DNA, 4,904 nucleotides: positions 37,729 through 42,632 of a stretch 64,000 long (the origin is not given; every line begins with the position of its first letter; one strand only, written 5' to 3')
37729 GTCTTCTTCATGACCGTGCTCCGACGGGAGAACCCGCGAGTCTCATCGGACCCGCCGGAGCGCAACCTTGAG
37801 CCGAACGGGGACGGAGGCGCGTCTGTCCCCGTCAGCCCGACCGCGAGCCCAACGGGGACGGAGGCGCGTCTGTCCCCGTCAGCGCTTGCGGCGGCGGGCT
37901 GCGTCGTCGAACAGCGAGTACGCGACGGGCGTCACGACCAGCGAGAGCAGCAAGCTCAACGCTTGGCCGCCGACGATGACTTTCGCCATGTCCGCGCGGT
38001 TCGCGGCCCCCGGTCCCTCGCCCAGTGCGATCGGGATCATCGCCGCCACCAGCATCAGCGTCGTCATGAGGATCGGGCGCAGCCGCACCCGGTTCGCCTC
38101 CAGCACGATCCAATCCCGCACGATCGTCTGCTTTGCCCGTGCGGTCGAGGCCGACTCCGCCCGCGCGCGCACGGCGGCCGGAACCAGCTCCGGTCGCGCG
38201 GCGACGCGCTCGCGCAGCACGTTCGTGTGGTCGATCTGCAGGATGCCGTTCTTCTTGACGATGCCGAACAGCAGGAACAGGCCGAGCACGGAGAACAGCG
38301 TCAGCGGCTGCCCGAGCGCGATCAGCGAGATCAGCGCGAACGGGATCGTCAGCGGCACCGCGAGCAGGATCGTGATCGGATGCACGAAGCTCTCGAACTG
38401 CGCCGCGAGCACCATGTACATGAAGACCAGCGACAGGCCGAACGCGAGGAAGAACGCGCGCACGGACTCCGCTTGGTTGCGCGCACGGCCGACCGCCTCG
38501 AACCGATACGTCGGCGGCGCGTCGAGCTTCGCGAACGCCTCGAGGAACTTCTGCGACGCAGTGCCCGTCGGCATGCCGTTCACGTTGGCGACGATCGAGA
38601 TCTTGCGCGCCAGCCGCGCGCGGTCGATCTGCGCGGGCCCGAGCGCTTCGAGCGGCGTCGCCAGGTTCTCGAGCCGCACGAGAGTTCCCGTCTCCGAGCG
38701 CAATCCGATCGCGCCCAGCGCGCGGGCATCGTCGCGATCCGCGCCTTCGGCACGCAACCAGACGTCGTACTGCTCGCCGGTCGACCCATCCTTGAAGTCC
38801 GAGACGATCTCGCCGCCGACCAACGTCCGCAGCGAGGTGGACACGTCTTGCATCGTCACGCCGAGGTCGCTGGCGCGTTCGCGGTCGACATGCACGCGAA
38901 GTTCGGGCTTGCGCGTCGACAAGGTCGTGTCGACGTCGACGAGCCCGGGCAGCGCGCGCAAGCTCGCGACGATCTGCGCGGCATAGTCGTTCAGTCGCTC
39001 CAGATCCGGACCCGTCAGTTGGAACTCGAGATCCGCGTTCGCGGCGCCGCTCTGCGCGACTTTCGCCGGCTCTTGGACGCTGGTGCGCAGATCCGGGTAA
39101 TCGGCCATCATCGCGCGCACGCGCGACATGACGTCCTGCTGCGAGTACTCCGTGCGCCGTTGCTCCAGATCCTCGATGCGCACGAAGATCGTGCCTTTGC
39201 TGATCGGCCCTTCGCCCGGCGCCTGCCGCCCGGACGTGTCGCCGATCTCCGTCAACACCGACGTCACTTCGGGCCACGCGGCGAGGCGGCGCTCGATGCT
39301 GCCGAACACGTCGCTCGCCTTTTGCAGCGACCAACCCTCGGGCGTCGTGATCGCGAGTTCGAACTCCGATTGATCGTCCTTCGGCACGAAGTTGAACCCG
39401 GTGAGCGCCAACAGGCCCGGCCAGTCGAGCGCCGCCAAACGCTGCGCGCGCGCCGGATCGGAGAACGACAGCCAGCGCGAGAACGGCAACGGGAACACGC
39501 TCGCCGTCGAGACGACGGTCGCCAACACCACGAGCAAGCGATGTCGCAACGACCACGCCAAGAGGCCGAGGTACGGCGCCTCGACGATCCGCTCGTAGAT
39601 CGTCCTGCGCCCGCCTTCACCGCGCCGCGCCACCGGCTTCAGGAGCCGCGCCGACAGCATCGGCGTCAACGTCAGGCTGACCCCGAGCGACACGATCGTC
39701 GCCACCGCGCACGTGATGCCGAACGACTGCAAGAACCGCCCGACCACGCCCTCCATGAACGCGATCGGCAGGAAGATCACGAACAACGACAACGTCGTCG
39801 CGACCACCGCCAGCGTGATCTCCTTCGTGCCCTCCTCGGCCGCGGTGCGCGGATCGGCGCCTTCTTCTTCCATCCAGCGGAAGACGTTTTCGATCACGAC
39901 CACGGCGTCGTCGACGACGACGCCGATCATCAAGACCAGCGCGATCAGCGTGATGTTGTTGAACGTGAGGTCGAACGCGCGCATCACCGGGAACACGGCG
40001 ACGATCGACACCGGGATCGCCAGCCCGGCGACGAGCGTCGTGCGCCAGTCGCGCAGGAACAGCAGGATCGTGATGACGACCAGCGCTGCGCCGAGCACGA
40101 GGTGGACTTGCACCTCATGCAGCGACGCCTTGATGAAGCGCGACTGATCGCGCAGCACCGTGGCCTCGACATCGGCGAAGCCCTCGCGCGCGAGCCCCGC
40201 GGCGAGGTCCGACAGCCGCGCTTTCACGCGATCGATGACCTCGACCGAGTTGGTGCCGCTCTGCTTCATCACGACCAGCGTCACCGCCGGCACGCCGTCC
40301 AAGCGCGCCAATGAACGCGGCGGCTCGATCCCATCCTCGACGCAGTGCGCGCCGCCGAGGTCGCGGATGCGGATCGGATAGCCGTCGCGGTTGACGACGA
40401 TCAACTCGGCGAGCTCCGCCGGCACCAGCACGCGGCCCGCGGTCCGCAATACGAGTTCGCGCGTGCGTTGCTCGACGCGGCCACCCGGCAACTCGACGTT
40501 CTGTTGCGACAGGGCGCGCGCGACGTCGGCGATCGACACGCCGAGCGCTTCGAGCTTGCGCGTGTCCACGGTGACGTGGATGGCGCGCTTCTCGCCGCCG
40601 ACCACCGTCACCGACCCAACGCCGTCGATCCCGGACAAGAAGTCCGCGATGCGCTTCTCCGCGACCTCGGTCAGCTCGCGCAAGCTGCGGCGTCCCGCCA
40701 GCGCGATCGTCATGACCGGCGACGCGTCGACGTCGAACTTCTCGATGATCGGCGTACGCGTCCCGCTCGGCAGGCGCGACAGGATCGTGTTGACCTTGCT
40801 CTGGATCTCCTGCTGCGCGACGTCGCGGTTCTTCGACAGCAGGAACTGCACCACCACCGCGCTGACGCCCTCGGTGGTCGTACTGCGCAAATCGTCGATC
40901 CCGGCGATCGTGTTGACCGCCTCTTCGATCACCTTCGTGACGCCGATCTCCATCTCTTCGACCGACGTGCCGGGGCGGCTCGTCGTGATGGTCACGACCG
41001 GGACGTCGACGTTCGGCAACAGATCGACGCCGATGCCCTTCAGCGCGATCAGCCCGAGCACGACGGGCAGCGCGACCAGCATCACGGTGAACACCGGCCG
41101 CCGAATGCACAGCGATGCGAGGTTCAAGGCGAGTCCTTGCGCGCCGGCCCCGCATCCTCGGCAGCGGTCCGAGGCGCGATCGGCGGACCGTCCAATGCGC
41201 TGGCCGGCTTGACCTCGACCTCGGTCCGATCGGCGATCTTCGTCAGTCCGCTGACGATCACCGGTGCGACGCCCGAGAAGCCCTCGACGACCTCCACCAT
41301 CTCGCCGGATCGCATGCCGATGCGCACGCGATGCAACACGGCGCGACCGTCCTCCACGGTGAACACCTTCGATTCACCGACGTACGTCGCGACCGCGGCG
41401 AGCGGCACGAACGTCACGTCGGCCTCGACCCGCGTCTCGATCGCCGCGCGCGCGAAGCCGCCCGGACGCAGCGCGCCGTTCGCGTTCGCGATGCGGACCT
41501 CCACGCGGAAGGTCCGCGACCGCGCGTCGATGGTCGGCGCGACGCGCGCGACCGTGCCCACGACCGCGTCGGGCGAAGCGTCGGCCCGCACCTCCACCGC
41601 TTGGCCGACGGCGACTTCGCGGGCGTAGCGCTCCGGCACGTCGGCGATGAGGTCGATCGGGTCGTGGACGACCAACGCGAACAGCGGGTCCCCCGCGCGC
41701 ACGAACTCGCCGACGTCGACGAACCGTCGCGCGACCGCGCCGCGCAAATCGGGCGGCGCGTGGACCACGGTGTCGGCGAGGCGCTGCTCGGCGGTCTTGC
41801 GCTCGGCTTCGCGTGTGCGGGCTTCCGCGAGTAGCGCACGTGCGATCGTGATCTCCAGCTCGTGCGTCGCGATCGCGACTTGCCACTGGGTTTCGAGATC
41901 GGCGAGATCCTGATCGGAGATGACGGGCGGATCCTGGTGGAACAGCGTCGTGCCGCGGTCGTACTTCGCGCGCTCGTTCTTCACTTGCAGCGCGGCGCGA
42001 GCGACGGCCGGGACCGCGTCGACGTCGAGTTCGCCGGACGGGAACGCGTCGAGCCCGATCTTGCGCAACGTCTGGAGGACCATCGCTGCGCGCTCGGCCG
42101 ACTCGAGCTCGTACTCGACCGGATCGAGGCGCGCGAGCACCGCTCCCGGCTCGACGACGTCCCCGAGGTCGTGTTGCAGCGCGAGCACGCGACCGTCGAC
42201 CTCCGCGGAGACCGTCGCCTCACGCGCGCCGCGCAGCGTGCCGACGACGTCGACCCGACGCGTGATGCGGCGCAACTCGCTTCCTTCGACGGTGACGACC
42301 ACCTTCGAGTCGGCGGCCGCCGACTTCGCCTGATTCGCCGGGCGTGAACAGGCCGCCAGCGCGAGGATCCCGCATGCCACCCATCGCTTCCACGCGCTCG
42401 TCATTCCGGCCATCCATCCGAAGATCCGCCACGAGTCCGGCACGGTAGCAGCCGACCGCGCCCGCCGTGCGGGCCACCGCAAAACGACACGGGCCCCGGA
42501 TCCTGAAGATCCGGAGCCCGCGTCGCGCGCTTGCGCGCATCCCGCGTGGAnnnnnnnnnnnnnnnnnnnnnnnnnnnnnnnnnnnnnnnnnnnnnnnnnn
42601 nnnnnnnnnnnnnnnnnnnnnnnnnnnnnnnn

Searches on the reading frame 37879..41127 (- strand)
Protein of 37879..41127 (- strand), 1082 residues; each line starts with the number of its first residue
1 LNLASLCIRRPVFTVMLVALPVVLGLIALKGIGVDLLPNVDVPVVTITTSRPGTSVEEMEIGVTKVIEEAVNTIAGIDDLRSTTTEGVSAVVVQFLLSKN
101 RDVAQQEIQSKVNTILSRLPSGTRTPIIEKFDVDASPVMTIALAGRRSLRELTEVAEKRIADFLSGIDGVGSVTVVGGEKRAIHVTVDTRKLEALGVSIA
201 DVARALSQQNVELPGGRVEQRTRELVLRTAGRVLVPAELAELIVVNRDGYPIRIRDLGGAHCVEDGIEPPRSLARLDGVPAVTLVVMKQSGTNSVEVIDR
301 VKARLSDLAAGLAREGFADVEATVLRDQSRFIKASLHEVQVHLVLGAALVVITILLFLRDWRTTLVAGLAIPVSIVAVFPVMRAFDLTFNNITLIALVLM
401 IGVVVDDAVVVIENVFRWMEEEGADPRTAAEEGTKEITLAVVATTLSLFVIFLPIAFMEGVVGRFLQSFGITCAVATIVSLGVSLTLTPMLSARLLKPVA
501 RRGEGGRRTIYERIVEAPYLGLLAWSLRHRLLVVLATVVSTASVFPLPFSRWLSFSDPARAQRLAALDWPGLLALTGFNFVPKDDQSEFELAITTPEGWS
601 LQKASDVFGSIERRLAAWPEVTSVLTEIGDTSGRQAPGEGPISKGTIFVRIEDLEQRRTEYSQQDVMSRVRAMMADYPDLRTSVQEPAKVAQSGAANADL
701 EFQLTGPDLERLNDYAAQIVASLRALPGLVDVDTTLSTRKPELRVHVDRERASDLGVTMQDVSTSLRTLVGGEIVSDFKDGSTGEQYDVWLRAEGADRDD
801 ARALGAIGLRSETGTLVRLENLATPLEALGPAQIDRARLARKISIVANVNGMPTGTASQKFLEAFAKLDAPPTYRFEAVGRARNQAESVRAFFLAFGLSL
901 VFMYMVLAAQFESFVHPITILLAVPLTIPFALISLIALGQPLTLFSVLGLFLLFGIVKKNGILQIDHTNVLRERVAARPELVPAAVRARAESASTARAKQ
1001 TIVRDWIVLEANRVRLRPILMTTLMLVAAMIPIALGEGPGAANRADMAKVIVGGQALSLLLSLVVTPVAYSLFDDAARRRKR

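Call 20: search_protein_families(library=pfam, proteins=[window:37879-41127:-], max_evalue=0.001)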
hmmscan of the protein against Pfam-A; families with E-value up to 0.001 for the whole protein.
window:37879-41127:- (1082 aa): 2 families
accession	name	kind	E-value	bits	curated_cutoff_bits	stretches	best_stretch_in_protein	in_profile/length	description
PF00873.25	ACR_tran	-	4.5e-239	796.5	28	3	4-542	2-539/1021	AcrB/AcrD/AcrF family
PF02355.23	SecD_SecF_C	-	2.9e-06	27.3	20.5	1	341-481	33-172/189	Protein export membrane protein SecD/SecF, C-terminal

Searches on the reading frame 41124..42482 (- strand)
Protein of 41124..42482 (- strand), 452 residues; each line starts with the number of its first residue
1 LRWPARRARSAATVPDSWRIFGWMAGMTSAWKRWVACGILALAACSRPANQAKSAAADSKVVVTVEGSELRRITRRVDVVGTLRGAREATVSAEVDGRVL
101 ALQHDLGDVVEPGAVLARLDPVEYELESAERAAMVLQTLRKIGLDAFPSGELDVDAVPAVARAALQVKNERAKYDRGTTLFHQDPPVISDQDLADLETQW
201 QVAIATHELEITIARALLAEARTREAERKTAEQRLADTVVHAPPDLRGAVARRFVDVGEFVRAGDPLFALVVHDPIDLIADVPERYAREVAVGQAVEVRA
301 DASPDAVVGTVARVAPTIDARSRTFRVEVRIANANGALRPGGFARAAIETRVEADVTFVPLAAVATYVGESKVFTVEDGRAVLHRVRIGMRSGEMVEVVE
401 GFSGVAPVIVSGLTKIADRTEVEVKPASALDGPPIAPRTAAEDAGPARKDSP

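Call 30: search_protein_families(library=pfam, proteins=[window:41124-42482:-], max_evalue=0.001)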
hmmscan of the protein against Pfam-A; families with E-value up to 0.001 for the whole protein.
window:41124-42482:- (452 aa): 2 families
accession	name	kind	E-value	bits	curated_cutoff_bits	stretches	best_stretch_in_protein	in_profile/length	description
PF16576.10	HlyD_D23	-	1.7e-23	83.4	30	1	74-344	3-214/214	Barrel-sandwich domain of CusB or HlyD membrane-fusion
PF13437.12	HlyD_3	-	1.3e-18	68.1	22.2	1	248-341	8-106/106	HlyD family secretion protein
